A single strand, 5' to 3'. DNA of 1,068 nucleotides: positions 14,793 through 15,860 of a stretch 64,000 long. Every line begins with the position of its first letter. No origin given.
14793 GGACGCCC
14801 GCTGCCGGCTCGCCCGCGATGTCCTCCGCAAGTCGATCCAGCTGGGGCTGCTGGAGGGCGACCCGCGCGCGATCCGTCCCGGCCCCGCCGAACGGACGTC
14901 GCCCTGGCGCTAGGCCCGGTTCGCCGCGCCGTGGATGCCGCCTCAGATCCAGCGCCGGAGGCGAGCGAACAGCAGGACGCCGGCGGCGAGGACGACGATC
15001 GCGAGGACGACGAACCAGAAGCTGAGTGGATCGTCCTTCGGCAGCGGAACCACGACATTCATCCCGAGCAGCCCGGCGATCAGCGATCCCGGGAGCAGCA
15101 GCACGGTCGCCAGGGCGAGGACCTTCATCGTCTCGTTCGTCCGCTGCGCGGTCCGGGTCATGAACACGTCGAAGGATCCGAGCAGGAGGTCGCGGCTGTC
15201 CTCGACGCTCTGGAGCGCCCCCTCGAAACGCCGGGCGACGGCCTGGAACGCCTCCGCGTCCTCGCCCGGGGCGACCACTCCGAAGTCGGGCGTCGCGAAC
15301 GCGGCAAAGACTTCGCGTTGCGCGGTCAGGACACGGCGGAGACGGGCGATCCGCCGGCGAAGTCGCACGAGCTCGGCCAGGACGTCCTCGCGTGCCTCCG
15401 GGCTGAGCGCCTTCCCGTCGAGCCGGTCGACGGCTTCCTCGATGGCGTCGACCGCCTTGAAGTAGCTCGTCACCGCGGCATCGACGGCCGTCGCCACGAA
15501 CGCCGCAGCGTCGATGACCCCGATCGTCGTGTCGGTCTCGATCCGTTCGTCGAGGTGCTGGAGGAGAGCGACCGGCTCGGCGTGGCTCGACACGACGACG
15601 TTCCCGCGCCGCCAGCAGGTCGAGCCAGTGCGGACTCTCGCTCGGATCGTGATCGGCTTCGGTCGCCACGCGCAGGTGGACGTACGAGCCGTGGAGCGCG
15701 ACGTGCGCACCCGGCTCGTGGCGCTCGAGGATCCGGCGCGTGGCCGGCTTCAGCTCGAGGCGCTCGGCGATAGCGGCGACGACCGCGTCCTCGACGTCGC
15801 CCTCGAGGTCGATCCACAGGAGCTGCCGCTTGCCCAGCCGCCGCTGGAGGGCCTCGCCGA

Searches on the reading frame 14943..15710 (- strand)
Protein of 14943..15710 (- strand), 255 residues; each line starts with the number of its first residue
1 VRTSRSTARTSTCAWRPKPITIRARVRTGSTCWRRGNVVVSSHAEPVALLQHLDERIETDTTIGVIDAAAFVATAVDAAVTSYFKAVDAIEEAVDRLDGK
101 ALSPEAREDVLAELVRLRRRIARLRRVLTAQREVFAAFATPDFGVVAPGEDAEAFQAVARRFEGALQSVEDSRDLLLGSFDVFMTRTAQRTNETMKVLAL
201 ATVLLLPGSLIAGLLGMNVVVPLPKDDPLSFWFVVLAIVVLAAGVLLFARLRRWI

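Call 15: search_protein_families(library=pfam, proteins=[window:14943-15710:-], max_evalue=0.001)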
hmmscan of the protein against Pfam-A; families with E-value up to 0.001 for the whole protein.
window:14943-15710:- (255 aa): 2 families
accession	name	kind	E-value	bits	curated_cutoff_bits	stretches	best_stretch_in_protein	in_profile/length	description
PF01544.23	CorA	-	1.3e-41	143.3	27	1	33-248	74-289/292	CorA-like Mg2+ transporter protein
PF20990.2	DUF2207_C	-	0.00083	19.6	33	0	67-251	27-189/247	Predicted membrane protein (DUF2207) C-terminal domain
